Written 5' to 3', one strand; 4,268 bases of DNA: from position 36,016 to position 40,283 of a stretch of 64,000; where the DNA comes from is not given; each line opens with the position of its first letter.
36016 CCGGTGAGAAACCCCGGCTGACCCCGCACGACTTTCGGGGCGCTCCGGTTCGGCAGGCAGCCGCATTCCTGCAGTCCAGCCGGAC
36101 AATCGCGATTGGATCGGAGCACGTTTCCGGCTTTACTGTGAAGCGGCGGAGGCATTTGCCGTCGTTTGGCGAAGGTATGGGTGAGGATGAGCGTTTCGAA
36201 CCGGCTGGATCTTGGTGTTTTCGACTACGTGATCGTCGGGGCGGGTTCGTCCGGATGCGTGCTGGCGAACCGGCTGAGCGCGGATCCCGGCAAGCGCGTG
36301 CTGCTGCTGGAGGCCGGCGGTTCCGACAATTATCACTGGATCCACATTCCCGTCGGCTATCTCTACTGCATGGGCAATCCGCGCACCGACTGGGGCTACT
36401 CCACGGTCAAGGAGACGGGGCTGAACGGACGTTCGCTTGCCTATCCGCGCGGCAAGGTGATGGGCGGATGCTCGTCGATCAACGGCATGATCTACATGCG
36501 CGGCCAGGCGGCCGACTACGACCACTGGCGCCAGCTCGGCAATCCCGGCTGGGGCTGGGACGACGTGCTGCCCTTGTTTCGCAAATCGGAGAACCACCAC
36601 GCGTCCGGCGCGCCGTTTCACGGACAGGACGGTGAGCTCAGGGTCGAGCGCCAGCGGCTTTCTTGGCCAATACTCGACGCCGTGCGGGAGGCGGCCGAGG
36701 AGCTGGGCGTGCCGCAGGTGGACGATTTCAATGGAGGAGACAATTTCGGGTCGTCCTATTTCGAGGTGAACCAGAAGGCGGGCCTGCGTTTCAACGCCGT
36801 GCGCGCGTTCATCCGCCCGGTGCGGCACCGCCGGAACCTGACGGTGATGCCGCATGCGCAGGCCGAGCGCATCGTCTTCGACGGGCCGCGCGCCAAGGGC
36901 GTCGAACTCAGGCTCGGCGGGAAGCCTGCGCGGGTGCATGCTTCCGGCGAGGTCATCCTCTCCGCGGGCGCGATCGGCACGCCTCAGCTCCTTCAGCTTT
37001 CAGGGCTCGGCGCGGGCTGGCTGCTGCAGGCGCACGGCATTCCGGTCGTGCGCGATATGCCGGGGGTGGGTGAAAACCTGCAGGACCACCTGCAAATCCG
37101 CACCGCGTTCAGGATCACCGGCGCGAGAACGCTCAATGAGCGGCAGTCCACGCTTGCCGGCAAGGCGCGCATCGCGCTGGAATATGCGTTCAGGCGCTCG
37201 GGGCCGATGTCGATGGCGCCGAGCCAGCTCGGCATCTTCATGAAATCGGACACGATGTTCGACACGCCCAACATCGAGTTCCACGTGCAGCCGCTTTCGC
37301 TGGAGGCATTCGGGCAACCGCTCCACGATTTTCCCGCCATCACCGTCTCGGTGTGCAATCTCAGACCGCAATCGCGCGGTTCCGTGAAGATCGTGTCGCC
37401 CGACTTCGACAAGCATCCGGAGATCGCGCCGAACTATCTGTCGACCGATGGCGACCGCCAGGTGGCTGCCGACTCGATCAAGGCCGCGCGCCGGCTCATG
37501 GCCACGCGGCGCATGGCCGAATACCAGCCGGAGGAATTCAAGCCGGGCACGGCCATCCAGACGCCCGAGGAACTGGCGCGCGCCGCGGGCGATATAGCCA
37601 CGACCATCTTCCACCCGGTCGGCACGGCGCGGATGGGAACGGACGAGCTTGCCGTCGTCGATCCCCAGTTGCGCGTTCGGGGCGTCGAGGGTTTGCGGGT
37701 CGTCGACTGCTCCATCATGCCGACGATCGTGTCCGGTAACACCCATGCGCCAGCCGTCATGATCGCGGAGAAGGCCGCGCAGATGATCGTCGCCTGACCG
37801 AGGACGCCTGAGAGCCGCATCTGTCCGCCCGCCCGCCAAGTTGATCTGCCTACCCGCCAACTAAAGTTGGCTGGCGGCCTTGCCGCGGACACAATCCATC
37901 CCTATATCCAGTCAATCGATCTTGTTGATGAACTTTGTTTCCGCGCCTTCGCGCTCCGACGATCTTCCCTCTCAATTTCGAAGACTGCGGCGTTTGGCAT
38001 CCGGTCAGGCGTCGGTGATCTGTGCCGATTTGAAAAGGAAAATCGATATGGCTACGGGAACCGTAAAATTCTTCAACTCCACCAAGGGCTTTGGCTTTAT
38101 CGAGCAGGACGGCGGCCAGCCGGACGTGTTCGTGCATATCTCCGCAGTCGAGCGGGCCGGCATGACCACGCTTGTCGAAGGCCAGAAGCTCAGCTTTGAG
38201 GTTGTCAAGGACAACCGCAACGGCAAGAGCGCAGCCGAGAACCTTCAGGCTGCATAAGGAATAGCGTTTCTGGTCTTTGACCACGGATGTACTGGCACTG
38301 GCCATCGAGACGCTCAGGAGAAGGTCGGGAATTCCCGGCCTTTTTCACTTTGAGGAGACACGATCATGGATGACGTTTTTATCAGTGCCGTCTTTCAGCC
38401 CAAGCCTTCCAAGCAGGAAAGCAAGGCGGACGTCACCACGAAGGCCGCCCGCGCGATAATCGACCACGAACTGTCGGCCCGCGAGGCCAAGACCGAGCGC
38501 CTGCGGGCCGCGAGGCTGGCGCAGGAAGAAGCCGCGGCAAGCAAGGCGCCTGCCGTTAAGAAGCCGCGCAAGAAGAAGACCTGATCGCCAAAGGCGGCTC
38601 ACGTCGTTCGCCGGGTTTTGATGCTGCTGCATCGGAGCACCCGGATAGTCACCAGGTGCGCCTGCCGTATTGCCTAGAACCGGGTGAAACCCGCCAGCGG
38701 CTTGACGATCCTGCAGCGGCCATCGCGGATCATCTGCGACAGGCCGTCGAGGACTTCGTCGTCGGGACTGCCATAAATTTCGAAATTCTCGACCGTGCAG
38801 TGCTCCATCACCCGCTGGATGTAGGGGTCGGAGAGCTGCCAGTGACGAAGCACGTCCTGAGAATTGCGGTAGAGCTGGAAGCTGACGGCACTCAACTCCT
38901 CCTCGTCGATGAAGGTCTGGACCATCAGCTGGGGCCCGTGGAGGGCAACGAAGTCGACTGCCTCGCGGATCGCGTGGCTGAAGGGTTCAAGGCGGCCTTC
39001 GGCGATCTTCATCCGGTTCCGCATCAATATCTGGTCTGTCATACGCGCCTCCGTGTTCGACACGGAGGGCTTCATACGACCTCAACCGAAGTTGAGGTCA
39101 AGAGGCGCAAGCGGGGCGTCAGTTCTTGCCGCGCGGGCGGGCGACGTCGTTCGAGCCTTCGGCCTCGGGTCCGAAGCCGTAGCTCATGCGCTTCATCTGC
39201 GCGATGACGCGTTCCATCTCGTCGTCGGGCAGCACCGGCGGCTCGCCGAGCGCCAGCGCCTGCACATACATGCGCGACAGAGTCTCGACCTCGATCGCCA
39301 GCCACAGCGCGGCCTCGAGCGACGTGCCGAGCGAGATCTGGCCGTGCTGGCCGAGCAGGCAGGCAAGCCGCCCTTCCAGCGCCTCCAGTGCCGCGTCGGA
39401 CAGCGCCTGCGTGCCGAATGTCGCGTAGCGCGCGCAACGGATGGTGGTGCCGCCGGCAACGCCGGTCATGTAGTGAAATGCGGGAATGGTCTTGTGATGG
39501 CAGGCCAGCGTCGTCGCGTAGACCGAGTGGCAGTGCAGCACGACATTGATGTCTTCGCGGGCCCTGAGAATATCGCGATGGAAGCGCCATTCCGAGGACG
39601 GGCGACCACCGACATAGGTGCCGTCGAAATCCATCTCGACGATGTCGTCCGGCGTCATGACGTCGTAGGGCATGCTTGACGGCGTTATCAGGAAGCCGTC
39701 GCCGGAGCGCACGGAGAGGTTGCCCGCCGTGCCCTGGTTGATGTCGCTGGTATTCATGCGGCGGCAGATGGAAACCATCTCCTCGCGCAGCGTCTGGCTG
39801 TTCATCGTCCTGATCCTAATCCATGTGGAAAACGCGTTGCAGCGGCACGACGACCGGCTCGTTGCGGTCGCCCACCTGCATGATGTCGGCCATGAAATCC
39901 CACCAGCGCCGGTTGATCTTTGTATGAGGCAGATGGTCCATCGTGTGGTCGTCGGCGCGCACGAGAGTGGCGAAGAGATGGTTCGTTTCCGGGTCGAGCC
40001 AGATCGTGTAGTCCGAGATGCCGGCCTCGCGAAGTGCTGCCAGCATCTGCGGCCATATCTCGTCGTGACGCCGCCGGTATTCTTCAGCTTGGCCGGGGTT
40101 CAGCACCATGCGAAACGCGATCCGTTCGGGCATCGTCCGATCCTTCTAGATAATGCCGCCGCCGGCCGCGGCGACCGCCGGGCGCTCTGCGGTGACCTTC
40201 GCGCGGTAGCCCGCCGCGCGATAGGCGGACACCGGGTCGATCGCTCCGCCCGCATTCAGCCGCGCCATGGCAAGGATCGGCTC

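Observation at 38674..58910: Complete rhizobial-type rhamnose gene set interleaved with three extra enzyme/transport modules in one ~18 kb co-directional string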

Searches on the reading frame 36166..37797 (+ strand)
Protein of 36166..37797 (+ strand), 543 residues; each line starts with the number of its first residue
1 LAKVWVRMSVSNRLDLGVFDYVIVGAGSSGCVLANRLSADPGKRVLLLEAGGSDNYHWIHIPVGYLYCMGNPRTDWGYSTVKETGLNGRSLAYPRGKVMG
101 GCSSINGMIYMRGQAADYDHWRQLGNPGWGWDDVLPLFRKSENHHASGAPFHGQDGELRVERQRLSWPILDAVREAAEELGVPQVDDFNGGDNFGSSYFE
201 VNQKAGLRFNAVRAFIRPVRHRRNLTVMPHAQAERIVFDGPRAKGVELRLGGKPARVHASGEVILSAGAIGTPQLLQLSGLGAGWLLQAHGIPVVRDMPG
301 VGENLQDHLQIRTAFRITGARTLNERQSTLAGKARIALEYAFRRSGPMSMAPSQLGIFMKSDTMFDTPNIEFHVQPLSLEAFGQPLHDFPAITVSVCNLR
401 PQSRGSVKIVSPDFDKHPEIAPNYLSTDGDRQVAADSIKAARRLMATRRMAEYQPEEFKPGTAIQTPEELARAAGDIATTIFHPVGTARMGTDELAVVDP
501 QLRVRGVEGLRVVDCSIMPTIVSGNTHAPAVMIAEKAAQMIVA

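Call 63: search_protein_families(library=pfam, proteins=[window:36166-37797:+], max_evalue=0.5)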
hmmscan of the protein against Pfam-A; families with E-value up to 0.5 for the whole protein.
window:36166-37797:+ (543 aa): 10 families
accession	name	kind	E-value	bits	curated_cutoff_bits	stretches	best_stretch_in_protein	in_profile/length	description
PF00732.25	GMC_oxred_N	-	1.9e-50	172.1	23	1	19-309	1-217/218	GMC oxidoreductase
PF05199.19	GMC_oxred_C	-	5.9e-36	124.5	24.6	1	401-534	1-139/139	GMC oxidoreductase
PF00890.30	FAD_binding_2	-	2e-05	24.4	20.4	2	212-274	145-207/414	FAD binding domain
PF13450.12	NAD_binding_8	-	2.1e-05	25.1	21.9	1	23-51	1-28/68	NAD(P)-binding Rossmann-like domain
PF05834.18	Lycopene_cycl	-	0.00049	19.7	23.4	1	20-58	1-44/380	Lycopene cyclase protein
PF01266.30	DAO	-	0.0011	19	27.9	1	20-52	1-37/353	FAD dependent oxidoreductase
PF01946.23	Thi4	-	0.0017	18.1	26.2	1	5-50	4-49/235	Thi4 family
PF07992.20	Pyr_redox_2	-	0.05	13.5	26.1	1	19-52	1-33/291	Pyridine nucleotide-disulphide oxidoreductase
PF00070.33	Pyr_redox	-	0.12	13.3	22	0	22-49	3-29/82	Pyridine nucleotide-disulphide oxidoreductase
PF03486.20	HI0933_like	-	0.21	11.5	50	1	20-51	2-32/244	HI0933-like protein Rossmann domain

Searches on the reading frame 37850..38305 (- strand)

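Call 63: search_protein_families(library=pfam, proteins=[window:37850-38305:-], max_evalue=0.5)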
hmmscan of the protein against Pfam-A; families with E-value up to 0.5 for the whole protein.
window:37850-38305:- (151 aa): 1 family
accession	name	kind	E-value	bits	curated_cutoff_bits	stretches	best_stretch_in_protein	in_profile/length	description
PF01084.26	Ribosomal_S18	-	0.4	11.2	21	0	112-132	20-40/52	Ribosomal protein S18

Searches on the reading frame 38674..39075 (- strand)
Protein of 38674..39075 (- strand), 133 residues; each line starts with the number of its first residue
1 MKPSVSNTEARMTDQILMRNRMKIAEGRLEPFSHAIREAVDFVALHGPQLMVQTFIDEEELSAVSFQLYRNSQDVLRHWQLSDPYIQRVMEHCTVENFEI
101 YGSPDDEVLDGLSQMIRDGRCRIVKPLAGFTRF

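Call 5: search_protein_families(library=pfam, proteins=[window:38674-39075:-])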
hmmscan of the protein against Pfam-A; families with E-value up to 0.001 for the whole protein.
window:38674-39075:- (133 aa): 0 families

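Call 7: search_protein_families(library=ncbifam, proteins=[window:38674-39075:-])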
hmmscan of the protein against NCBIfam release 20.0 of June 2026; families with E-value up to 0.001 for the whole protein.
window:38674-39075:- (133 aa): 0 families

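Call 63: search_protein_families(library=pfam, proteins=[window:38674-39075:-], max_evalue=0.5)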
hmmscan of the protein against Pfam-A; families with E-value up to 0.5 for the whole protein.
window:38674-39075:- (133 aa): 0 families
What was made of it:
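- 38674..39042 (-): ABM-like 122-aa gene (the ORF extends to 39075). It is a strain-variable add-on, not part of the conserved set. No Pfam hit (calls 5, 63).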

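Call 65: find_homologous_proteins(query=window:38674-39075:-, max_evalue=0.001)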
Query window:38674-39075:- (133 aa): 182 proteins with E <= 0.001 among 189 candidates; the best 120 are listed.
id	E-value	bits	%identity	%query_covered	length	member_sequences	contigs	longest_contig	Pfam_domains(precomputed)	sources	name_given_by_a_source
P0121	9.8e-70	250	92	92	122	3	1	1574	-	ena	-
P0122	1.0e-69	250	93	92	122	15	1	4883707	-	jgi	jgi:hypothetical protein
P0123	7.4e-53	196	68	95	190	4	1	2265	-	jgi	-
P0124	1.9e-51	191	69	92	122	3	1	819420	-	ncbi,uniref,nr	ncbi:hypothetical protein CO659_03850 [Rhizobium sp. S9]|uniref:hypothetical protein n=1 Tax=Rhizobi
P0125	9.9e-51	189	68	92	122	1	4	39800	-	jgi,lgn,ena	-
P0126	2.4e-50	187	68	92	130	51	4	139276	-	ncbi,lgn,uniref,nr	ncbi:hypothetical protein KGO5_05787 [Sinorhizobium sp. KGO-5]|uniref:ABM domain-containing protein 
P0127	1.7e-49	185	68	92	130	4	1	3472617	-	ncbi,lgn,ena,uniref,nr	ncbi:hypothetical protein SO078_14725 [Sinorhizobium meliloti]|uniref:hypothetical protein n=1 Tax=R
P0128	3.7e-49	184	66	90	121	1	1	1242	-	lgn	-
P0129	4.4e-49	183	68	92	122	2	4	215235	-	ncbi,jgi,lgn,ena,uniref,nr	ncbi:hypothetical protein [Chelativorans sp. J32]|uniref:hypothetical protein n=1 Tax=Chelativorans 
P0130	4.8e-49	183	65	92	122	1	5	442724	-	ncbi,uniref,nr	ncbi:hypothetical protein HJA87_15785 [Rhizobium bangladeshense]|uniref:Uncharacterized protein n=1 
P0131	3.4e-48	181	66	92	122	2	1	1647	-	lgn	-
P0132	1.5e-47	178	64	92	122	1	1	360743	-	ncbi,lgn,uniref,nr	ncbi:hypothetical protein [Microvirga sp. CF3016]|uniref:hypothetical protein n=1 Tax=Microvirga sp.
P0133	4.1e-47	177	64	92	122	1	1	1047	-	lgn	-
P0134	9.3e-47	176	66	92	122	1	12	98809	-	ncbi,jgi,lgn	jgi:hypothetical protein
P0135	4.7e-45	170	65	92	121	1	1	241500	-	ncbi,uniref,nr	ncbi:hypothetical protein [Chelativorans sp.]|uniref:hypothetical protein n=1 Tax=Chelativorans sp. 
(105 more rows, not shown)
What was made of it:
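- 38674..39042 (-): 182 homologues, most of them 122 aa, some named ABM (call 65).
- On ABM (antibiotic biosynthesis monooxygenase) family: Some homologues are named ABM by UniRef (call 65).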

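Call 67: find_encoding_contigs(protein=P0122, flank=6000, max_places=2)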
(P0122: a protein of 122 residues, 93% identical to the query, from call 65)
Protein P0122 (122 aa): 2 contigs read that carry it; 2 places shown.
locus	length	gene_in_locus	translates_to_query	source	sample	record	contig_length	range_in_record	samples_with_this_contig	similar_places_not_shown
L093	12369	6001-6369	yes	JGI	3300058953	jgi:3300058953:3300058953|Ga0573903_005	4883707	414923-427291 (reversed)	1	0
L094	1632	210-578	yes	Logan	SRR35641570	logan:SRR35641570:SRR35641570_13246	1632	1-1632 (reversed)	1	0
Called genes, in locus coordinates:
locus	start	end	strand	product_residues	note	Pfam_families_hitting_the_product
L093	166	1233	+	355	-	PF00596:Aldolase_II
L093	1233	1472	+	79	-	-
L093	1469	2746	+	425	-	PF00370:FGGY_N, PF02782:FGGY_C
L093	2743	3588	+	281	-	PF13344:Hydrolase_6, PF13419:HAD_2 (faint), PF00702:Hydrolase, PF13242:Hydrolase_like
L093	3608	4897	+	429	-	PF01261:AP_endonuc_2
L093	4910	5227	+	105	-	PF05336:rhaM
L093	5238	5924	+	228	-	PF00596:Aldolase_II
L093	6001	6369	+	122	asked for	-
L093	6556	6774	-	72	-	-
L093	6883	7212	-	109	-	PF00313:CSD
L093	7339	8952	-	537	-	PF00732:GMC_oxred_N, PF05199:GMC_oxred_C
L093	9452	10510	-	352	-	PF08240:ADH_N, PF00107:ADH_zinc_N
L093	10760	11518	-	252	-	PF00005:ABC_tran, PF13304:AAA_21 (faint)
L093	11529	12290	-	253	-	PF00005:ABC_tran, PF13304:AAA_21 (faint)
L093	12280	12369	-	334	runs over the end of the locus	PF02653:BPD_transp_2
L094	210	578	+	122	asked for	-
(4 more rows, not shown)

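Call 68: find_encoding_contigs(protein=P0126, flank=5000, max_places=2)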
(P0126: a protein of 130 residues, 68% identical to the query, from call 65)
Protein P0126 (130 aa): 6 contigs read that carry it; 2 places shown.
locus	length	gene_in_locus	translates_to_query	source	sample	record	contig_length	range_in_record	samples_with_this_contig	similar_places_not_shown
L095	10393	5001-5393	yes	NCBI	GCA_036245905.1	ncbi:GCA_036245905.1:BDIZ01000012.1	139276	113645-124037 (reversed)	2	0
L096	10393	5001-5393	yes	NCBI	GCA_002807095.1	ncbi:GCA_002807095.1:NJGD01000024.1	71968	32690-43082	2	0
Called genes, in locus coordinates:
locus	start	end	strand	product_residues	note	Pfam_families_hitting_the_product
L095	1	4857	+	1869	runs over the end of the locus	PF27051:TamB_N (weak), PF04357:TamB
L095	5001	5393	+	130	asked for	-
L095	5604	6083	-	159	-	PF00903:Glyoxalase, PF18029:Glyoxalase_6 (weak)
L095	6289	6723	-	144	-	PF13404:HTH_AsnC-type, PF13412:HTH_24, PF01037:AsnC_trans_reg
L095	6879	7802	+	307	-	PF00491:Arginase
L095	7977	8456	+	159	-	PF01584:CheW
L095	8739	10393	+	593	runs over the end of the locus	PF00989:PAS (weak), PF08448:PAS_4, PF08447:PAS_3, PF13426:PAS_9, PF08448:PAS_4, PF13426:PAS_9, PF08447:PAS_3, PF00015:MCPsignal, +1 more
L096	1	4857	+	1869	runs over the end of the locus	PF27051:TamB_N (weak), PF04357:TamB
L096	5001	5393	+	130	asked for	-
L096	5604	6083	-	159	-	PF00903:Glyoxalase, PF18029:Glyoxalase_6 (weak)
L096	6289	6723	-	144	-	PF13404:HTH_AsnC-type, PF13412:HTH_24, PF01037:AsnC_trans_reg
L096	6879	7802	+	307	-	PF00491:Arginase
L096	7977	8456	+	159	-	PF01584:CheW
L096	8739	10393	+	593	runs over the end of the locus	PF00989:PAS (weak), PF08448:PAS_4, PF08447:PAS_3, PF13426:PAS_9, PF08448:PAS_4, PF13426:PAS_9, PF08447:PAS_3, PF00015:MCPsignal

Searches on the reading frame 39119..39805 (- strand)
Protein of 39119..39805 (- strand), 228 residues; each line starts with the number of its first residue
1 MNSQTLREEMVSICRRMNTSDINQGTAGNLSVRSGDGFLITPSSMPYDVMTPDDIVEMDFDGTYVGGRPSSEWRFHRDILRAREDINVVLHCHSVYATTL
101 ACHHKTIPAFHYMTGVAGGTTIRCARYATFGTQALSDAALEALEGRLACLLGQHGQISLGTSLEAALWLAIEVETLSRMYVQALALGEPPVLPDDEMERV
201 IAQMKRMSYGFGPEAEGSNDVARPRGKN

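Call 5: search_protein_families(library=pfam, proteins=[window:39119-39805:-])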
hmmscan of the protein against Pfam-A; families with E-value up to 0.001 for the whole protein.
window:39119-39805:- (228 aa): 1 family
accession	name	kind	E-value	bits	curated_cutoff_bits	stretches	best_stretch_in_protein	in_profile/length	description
PF00596.27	Aldolase_II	-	2.3e-53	181.3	22.2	1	8-181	1-183/183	Class II Aldolase and Adducin N-terminal domain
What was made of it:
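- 39119..39805 (-): FucA-like class II aldolase, counterpart of fucA1 in the S. meliloti polyol locus. Aldolase_II 181 bits (call 5).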

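Call 7: search_protein_families(library=ncbifam, proteins=[window:39119-39805:-])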
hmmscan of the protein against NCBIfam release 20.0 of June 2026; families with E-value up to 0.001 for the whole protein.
window:39119-39805:- (228 aa): 28 families (the best 25 are shown)
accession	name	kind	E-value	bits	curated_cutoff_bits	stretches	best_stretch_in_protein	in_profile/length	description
NF005984.0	PRK08087.1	subfamily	1.5e-64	217.7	264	1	1-210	1-210/215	L-fuculose-phosphate aldolase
TIGR01086.1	fucA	equivalog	4.1e-59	199.9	400.25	1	5-210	4-209/214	L-fuculose-phosphate aldolase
NF005302.0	PRK06833.1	equivalog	1.3e-55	188.2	264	1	4-206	4-209/214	L-fuculose-phosphate aldolase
NF053831.1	RU1PAldHalo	equivalog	8.8e-48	162.5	300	1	17-205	14-204/208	ribulose-1-phosphate aldolase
NF005123.0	PRK06557.1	subfamily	7.3e-35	120.6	251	1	4-206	10-218/223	L-ribulose-5-phosphate 4-epimerase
NF004527.0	PRK05874.1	equivalog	6.7e-34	117.3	308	1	14-197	15-203/218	L-fuculose-phosphate aldolase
NF043034.1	OxoTetrPhDc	equivalog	3.2e-25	89.1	250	1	4-182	3-187/205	3-oxo-tetronate 4-phosphate decarboxylase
NF040649.1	FucA_Meth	equivalog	1.5e-23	83.7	250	1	8-173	4-165/179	L-fuculose phosphate aldolase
NF006413.0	PRK08660.1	equivalog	3.2e-21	76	203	1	8-180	4-174/184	aldolase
NF006208.0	PRK08333.1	equivalog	1.2e-19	70.8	267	1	4-182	3-182/189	aldolase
TIGR03328.1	salvage_mtnB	equivalog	3e-18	66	137.05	1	11-105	2-100/194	methylthioribulose 1-phosphate dehydratase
NF005484.0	PRK07090.1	equivalog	6.9e-17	61.6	261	1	3-194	28-224/260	aldolase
NF005689.0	PRK07490.1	equivalog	1.8e-16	60.1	260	1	3-205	11-222/248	hypothetical protein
NF006047.0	PRK08193.1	subfamily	2.6e-16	59.9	257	1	5-125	4-128/231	L-ribulose-5-phosphate 4-epimerase AraD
NF004855.0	PRK06208.1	subfamily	9e-16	57.9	255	1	6-205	43-249/274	class II aldolase/adducin family protein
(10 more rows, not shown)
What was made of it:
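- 39119..39805 (-): NF005984 218 bits, below its cut-off of 264 (call 7).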

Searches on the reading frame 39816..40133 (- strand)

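Call 5: search_protein_families(library=pfam, proteins=[window:39816-40133:-])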
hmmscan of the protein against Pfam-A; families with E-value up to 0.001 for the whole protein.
window:39816-40133:- (105 aa): 1 family
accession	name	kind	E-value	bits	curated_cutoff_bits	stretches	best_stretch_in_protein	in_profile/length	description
PF05336.19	rhaM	-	3.3e-29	101.6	23.4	1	4-104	1-105/105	L-rhamnose mutarotase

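Call 7: search_protein_families(library=ncbifam, proteins=[window:39816-40133:-])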
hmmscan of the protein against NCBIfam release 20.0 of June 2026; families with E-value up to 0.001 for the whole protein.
window:39816-40133:- (105 aa): 1 family
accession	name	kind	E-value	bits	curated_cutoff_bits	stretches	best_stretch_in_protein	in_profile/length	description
TIGR02625.1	YiiL_rotase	equivalog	1.1e-30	106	99.6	1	4-105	1-102/102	L-rhamnose mutarotase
